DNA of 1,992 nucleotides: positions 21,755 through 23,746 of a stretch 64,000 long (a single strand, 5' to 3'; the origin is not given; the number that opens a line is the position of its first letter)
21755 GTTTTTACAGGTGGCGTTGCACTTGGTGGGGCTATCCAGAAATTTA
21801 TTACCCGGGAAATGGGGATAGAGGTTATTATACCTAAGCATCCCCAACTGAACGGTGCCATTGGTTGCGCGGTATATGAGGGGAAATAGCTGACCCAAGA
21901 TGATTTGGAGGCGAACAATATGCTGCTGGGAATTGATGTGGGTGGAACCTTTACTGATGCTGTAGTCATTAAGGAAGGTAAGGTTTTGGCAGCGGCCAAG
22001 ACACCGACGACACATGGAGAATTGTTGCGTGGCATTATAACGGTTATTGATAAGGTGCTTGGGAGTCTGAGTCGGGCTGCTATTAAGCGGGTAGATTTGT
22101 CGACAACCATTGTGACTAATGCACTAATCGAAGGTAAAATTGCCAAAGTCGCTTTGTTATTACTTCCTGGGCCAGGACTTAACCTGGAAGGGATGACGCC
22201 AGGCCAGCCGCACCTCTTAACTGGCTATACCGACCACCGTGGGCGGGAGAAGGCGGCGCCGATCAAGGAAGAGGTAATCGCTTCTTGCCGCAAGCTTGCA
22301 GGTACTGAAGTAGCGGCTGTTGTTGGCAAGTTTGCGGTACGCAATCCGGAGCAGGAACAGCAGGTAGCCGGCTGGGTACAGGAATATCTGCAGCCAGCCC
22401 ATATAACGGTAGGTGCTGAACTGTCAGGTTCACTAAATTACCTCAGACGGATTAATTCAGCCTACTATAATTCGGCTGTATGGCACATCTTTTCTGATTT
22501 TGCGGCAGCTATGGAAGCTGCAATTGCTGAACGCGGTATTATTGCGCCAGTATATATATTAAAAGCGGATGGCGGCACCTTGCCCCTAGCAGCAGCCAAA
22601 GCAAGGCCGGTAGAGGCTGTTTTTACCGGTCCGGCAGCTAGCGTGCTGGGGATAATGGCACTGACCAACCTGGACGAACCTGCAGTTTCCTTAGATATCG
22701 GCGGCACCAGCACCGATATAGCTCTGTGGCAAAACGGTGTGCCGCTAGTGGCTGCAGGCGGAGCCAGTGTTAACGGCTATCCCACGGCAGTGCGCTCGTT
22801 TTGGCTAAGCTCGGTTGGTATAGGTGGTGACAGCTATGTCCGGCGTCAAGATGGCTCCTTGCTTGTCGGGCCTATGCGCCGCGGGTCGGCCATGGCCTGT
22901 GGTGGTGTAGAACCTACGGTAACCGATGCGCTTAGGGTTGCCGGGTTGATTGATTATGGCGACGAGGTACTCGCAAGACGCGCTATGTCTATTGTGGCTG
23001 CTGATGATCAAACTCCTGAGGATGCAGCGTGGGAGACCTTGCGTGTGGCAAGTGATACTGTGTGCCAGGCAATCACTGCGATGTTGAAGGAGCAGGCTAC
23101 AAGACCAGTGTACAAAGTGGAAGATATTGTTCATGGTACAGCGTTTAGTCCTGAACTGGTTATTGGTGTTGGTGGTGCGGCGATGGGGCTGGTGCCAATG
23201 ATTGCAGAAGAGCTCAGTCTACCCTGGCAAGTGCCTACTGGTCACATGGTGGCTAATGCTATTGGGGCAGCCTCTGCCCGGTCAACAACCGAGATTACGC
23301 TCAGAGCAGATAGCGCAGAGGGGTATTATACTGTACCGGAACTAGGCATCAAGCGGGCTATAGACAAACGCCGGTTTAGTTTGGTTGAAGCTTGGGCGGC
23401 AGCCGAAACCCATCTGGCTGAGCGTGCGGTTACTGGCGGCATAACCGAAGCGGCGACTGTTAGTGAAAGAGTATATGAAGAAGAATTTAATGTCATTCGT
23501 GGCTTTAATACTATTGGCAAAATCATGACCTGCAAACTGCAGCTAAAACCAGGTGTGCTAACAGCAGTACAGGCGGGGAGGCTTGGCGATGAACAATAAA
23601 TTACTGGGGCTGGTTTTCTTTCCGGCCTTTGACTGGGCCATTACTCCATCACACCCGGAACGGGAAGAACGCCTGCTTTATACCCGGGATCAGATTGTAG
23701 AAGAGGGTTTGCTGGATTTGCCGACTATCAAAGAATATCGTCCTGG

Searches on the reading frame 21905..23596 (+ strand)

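Call 11: search_protein_families(library=pfam, proteins=[window:21905-23596:+], max_evalue=0.01)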
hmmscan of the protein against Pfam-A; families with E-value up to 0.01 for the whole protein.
window:21905-23596:+ (564 aa): 3 families
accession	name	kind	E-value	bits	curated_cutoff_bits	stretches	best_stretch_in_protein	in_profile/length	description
PF01968.24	Hydantoinase_A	-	5.2e-40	137.9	22.9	1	182-463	1-290/291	Hydantoinase/oxoprolinase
PF05378.19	Hydant_A_N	-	3.5e-30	105.5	25.2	1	8-161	2-175/176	Hydantoinase/oxoprolinase N-terminal region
PF14450.12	FtsA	-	0.0014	19.5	31.8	0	9-47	2-40/127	Cell division protein FtsA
